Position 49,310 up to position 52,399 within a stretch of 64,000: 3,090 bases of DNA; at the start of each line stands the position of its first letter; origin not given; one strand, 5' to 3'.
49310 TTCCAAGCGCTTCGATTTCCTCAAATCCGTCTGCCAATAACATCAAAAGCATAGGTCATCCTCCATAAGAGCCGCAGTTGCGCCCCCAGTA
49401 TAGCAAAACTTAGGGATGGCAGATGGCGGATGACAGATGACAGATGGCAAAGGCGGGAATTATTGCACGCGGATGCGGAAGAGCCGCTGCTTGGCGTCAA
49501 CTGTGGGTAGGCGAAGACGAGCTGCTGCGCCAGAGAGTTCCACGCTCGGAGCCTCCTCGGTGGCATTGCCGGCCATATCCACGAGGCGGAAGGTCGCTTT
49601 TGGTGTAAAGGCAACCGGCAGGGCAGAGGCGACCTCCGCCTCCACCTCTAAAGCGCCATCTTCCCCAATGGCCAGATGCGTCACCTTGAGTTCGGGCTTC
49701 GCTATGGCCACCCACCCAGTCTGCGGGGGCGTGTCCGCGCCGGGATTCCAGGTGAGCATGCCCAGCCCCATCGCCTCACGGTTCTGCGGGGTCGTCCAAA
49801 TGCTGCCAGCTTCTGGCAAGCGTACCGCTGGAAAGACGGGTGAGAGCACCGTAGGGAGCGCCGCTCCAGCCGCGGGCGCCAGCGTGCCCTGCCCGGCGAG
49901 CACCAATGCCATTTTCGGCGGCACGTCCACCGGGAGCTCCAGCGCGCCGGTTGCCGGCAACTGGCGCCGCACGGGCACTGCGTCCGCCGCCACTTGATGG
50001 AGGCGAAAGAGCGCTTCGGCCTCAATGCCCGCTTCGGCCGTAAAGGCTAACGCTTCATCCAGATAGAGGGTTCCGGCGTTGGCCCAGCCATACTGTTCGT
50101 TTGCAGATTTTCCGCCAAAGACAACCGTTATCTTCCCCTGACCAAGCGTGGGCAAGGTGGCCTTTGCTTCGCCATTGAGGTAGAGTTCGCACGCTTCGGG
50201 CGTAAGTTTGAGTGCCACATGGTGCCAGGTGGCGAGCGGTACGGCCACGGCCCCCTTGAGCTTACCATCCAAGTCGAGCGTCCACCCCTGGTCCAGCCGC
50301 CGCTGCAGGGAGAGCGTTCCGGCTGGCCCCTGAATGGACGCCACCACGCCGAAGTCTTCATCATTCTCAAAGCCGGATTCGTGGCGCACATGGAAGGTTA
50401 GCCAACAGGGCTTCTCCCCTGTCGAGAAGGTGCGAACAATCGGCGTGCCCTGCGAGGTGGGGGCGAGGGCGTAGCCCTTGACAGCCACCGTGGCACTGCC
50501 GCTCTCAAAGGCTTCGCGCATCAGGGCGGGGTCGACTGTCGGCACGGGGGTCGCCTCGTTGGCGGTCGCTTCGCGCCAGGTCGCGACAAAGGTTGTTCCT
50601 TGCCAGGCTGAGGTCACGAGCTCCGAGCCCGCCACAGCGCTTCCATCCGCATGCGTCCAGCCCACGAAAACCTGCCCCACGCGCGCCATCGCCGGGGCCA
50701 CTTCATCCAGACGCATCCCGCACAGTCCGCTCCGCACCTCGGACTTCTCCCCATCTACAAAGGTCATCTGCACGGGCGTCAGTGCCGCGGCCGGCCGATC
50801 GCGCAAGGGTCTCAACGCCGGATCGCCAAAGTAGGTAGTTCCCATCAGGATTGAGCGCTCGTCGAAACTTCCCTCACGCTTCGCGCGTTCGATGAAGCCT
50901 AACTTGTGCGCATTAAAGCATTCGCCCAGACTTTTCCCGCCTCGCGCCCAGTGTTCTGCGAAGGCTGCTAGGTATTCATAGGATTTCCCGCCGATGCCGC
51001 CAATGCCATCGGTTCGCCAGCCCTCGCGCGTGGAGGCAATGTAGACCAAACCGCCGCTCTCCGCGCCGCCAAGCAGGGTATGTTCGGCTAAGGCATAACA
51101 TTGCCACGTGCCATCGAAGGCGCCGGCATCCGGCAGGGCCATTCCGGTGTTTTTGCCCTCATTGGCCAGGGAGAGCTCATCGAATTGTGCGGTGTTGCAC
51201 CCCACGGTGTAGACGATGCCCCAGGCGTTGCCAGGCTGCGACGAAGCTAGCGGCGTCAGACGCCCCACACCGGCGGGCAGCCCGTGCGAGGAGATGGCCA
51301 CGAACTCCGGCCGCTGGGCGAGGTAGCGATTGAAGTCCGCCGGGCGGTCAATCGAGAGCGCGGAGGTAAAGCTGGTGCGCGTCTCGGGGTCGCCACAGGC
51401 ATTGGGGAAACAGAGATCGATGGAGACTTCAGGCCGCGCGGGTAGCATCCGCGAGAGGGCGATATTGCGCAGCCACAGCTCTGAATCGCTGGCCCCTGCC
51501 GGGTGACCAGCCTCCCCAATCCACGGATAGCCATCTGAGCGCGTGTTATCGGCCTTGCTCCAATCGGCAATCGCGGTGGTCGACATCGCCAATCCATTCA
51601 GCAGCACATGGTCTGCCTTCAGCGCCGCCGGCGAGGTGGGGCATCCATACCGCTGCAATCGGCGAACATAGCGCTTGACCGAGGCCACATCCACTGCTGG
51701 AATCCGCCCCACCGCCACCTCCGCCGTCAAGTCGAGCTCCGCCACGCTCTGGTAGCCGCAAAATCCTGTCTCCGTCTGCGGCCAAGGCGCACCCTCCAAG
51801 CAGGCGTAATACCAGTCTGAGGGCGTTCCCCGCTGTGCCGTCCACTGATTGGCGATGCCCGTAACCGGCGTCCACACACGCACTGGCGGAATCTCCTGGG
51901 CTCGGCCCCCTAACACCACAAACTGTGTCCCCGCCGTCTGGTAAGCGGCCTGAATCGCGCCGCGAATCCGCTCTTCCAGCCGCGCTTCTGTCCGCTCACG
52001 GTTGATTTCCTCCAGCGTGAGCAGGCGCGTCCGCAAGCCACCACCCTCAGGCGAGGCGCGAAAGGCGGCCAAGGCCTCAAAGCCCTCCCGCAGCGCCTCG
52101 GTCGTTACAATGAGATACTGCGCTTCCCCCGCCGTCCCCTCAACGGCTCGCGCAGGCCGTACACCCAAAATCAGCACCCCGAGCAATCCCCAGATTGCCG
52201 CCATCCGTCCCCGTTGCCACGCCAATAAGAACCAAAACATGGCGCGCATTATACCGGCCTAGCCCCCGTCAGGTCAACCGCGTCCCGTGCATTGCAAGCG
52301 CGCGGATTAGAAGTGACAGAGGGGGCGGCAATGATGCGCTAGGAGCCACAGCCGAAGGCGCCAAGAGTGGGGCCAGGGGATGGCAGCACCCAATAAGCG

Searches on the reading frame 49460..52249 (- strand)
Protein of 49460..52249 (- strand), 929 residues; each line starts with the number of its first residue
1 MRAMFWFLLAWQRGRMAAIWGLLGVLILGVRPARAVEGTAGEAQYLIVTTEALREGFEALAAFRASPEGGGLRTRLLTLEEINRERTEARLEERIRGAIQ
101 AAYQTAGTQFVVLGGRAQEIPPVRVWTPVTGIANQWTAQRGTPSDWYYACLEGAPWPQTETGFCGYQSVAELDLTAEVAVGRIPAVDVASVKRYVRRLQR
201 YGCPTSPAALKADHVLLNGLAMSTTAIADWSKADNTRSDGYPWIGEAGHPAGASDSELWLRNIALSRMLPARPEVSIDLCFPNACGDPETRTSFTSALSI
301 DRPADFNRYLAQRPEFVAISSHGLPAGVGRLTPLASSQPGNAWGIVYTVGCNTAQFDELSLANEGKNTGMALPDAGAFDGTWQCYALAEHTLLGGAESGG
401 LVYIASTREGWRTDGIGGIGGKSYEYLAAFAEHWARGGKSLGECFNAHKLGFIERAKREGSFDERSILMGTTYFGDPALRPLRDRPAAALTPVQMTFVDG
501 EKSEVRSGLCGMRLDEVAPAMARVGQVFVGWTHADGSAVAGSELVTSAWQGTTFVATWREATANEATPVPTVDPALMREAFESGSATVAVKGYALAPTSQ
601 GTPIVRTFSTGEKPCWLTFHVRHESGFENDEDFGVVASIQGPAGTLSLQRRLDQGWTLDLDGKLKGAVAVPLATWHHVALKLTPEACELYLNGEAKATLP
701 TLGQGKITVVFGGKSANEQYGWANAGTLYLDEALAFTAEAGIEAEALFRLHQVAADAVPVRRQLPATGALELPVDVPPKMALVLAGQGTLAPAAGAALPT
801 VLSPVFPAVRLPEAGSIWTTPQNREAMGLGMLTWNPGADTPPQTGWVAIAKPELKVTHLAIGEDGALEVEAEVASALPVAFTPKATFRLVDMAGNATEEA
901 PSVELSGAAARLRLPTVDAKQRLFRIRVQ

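Call 51: search_protein_families(library=pfam, proteins=[window:49460-52249:-], max_evalue=0.001)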
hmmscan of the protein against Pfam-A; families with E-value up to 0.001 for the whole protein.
window:49460-52249:- (929 aa): 1 family
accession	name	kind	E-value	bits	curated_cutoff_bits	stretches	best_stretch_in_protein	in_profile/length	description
PF01364.23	Peptidase_C25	-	3.3e-31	109.3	23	1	45-480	1-373/374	Peptidase family C25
